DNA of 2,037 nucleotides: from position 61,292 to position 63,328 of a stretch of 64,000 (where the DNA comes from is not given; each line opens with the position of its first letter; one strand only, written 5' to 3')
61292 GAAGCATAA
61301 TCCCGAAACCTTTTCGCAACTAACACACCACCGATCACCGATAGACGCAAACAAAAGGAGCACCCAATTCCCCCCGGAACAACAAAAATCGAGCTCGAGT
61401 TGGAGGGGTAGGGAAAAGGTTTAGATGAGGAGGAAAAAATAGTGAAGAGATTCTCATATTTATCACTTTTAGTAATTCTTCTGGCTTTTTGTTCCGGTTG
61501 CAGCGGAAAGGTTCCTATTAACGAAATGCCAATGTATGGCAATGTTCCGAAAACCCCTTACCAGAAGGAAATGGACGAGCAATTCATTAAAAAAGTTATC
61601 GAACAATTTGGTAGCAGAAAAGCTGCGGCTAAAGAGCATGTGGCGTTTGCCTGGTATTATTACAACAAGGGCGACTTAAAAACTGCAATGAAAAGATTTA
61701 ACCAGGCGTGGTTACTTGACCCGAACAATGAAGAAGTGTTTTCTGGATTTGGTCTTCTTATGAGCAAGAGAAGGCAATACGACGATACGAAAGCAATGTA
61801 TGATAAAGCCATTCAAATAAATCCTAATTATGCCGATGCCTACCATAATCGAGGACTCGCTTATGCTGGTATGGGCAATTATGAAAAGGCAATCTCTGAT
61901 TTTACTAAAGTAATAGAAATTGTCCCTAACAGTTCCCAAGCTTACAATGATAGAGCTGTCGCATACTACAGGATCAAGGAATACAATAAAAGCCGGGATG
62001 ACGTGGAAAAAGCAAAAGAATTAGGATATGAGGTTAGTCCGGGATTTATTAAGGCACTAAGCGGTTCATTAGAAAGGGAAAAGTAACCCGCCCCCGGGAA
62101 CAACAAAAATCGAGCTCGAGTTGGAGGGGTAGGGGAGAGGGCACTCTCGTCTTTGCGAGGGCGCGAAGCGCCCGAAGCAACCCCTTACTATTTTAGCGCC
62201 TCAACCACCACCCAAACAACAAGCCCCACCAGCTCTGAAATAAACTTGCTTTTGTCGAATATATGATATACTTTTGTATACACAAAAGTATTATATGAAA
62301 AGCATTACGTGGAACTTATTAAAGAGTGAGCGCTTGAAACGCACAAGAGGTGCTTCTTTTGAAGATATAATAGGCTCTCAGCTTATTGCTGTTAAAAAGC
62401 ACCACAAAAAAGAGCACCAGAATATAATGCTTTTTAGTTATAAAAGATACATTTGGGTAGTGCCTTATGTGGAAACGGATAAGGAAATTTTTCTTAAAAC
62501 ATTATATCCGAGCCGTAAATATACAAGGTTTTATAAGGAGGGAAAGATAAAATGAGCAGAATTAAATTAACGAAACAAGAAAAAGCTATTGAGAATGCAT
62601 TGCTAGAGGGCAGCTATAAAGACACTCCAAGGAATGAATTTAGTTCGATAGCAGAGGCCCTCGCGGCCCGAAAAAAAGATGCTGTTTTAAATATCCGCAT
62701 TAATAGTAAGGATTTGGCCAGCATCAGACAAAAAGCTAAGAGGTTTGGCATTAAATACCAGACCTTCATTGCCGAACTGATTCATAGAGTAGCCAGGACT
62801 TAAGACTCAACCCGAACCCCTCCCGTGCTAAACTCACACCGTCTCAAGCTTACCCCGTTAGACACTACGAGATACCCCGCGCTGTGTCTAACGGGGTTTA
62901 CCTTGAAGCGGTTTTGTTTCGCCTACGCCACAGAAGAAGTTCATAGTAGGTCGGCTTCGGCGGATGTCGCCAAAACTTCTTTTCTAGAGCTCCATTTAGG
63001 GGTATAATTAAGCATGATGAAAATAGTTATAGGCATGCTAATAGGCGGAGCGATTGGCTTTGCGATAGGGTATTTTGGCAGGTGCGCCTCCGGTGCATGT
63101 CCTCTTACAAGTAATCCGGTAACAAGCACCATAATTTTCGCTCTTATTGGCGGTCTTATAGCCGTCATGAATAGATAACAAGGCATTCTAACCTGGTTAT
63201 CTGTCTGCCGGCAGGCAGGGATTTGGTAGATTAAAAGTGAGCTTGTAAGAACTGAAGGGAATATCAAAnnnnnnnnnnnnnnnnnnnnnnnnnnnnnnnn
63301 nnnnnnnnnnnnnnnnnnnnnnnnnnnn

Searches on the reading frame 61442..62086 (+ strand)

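Call 97: search_protein_families(library=pfam, proteins=[window:61442-62086:+], max_evalue=0.01)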
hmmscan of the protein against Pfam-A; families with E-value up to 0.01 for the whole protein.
window:61442-62086:+ (214 aa): 15 families
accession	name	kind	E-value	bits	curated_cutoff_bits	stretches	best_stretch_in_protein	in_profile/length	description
PF00515.34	TPR_1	-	2.4e-21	75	27.8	2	131-163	1-33/34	Tetratricopeptide repeat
PF13414.12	TPR_11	-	4.1e-21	74.8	26.8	3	120-145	17-42/42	TPR repeat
PF07719.23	TPR_2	-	2.6e-20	71.3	27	1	131-163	1-33/34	Tetratricopeptide repeat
PF13431.12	TPR_17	-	1.5e-18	65.8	24.4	2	120-151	2-33/34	Tetratricopeptide repeat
PF13181.12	TPR_8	-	2.3e-16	58.9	25.7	1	131-162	1-32/34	Tetratricopeptide repeat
PF13371.12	TPR_9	-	3.9e-11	43.2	35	1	107-167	5-65/73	Tetratricopeptide repeat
PF14559.12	TPR_19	-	4e-11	43.5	25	2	111-151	5-45/68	Tetratricopeptide repeat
PF13424.12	TPR_12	-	1.2e-10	41.9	30.1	1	104-160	10-74/77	Tetratricopeptide repeat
PF13174.12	TPR_6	-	2.7e-10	40.6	26.3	1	132-164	1-33/33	Tetratricopeptide repeat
PF13374.12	TPR_10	-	3.6e-09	36.8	27.5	0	131-160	2-31/42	Tetratricopeptide repeat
PF13428.12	TPR_14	-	9.6e-09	35.5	23.5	0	132-172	2-42/44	Tetratricopeptide repeat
PF13432.12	TPR_16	-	1.2e-08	35.7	32.7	2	137-191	3-57/65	Tetratricopeptide repeat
PF23914.1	TPR_CcmH_CycH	-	1.2e-06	28.8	42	1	75-167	62-157/158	Cytochrome c-type biogenesis protein H TPR domain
PF12895.13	ANAPC3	-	5.7e-06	27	27.2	1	110-188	2-79/82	Anaphase-promoting complex, cyclosome, subunit 3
PF14853.12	Fis1_TPR_C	-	1.8e-05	25.2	25.3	0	172-186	8-22/53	Fis1 C-terminal tetratricopeptide repeat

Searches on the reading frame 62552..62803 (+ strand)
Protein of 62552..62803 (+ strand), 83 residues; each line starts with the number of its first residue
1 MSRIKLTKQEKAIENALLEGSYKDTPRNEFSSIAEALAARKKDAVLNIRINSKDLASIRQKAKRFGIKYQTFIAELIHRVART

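Call 97: search_protein_families(library=pfam, proteins=[window:62552-62803:+], max_evalue=0.01)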
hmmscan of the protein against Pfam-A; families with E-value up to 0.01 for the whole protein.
window:62552-62803:+ (83 aa): 3 families
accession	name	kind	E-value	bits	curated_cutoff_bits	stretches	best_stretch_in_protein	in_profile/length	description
PF12441.14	CopG_antitoxin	-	0.00022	22.4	28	1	40-78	39-77/79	CopG antitoxin of type II toxin-antitoxin system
PF21983.2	NikA-like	-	0.00028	21.4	27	1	40-75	1-36/72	Mobilization protein NikA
PF12687.12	DUF3801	-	0.0017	18.8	24.1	1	35-70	27-61/131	Protein of unknown function (DUF3801)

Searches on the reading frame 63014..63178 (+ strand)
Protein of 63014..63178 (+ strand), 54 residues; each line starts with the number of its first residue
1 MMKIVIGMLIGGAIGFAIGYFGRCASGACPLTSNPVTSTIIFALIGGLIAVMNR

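Call 97: search_protein_families(library=pfam, proteins=[window:63014-63178:+], max_evalue=0.01)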
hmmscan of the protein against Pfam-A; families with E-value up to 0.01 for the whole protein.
window:63014-63178:+ (54 aa): 1 family
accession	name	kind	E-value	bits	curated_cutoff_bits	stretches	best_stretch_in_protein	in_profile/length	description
PF19628.4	DUF6132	-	1.5e-12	47.4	23.2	1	2-53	6-57/60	Family of unknown function (DUF6132)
